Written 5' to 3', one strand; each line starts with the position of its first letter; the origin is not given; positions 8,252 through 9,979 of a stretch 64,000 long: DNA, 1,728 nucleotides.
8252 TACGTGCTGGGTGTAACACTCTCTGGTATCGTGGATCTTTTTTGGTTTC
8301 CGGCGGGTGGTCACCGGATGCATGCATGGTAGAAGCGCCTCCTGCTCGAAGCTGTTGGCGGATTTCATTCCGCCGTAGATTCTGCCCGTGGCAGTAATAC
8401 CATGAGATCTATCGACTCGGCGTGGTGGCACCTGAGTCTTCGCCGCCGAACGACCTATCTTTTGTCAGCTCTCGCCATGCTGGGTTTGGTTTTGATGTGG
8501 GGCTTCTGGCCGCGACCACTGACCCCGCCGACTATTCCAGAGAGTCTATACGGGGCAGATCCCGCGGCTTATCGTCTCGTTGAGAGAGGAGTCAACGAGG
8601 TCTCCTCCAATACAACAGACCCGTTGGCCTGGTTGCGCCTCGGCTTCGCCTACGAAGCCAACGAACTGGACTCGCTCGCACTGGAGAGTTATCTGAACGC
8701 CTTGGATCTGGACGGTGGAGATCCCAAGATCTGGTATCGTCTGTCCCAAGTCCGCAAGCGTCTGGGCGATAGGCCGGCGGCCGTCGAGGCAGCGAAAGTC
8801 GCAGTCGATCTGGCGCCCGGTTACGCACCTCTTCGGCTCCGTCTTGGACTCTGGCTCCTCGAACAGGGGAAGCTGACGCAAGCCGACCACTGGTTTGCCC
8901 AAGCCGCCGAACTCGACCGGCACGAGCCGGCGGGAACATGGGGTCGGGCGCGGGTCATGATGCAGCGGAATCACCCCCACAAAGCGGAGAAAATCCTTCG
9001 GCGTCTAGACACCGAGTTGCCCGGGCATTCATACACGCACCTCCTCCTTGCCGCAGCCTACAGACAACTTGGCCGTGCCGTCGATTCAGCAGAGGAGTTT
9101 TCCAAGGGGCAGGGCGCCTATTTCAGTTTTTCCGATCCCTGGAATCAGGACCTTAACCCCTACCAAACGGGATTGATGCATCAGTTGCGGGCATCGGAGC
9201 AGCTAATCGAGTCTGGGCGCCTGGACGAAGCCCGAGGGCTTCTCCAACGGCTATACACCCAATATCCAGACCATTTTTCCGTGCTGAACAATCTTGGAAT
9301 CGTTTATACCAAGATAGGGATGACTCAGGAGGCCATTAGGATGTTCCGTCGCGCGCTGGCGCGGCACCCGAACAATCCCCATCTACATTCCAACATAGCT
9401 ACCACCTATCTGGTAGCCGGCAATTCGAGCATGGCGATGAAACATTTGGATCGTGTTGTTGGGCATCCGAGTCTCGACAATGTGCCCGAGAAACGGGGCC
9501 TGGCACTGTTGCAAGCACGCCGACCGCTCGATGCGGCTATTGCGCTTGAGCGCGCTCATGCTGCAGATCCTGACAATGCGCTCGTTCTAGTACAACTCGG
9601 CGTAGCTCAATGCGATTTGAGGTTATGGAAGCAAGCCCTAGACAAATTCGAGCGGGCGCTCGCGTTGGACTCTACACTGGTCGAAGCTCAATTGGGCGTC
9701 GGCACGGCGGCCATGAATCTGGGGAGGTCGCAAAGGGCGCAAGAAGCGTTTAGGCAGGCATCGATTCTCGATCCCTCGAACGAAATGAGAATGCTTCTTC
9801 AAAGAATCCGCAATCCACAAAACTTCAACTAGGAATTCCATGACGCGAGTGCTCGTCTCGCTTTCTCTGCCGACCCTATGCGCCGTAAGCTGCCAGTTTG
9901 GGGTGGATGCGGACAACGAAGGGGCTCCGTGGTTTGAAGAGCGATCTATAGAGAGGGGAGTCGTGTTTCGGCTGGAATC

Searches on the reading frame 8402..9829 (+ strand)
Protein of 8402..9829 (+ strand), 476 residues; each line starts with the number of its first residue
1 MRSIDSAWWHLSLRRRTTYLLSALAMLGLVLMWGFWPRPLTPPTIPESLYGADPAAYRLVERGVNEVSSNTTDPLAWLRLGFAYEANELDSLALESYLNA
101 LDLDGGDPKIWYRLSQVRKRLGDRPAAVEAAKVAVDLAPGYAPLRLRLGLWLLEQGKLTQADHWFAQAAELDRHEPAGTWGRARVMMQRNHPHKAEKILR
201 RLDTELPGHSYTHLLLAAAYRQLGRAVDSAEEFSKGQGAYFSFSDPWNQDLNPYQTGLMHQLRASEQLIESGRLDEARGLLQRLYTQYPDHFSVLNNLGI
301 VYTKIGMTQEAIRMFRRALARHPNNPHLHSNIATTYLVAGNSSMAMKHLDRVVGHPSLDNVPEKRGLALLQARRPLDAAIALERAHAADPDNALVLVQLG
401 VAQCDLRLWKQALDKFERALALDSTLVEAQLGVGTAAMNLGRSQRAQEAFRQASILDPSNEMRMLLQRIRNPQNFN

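Call 89: search_protein_families(library=pfam, proteins=[window:8402-9829:+], max_evalue=0.00001)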
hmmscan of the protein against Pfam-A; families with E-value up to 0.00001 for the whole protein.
window:8402-9829:+ (476 aa): 16 families
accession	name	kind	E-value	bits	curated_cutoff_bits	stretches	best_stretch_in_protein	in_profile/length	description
PF07719.23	TPR_2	-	5.8e-37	123.2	27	0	294-325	3-34/34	Tetratricopeptide repeat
PF14559.12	TPR_19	-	3.1e-30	104.8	25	1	306-352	5-51/68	Tetratricopeptide repeat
PF00515.34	TPR_1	-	1.8e-27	94.5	27.8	1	294-325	3-34/34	Tetratricopeptide repeat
PF13428.12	TPR_14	-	4.2e-26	89.2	23.5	0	76-116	3-43/44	Tetratricopeptide repeat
PF13431.12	TPR_17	-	7.2e-24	82.5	24.4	0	315-345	2-32/34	Tetratricopeptide repeat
PF13432.12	TPR_16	-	7.9e-21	74.6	32.7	1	268-326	7-65/65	Tetratricopeptide repeat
PF13424.12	TPR_12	-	2.1e-18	66.7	30.1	1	268-321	13-74/77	Tetratricopeptide repeat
PF13414.12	TPR_11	-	8.6e-18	64.2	26.8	0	93-122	13-42/42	TPR repeat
PF13181.12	TPR_8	-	1e-17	63.2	25.7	0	294-324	3-33/34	Tetratricopeptide repeat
PF13176.12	TPR_7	-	7.2e-15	54.2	27.9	0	295-325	2-34/36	Tetratricopeptide repeat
PF13174.12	TPR_6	-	3.3e-14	52.9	26.3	0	298-324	6-32/33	Tetratricopeptide repeat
PF23914.1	TPR_CcmH_CycH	-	1.1e-13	51.8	42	0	272-325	101-154/158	Cytochrome c-type biogenesis protein H TPR domain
PF24575.1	TPR_Slam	-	4.4e-07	30.7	35.2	0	268-338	22-93/104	Surface lipoprotein assembly modifier, N-terminal TPR repeats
PF13429.12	TPR_15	-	8.8e-07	29.1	26.2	0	104-158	143-196/280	Tetratricopeptide repeat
PF12569.14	NatA_aux_su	-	1.8e-06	27.6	33.3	0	268-341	14-87/515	N-terminal acetyltransferase A, auxiliary subunit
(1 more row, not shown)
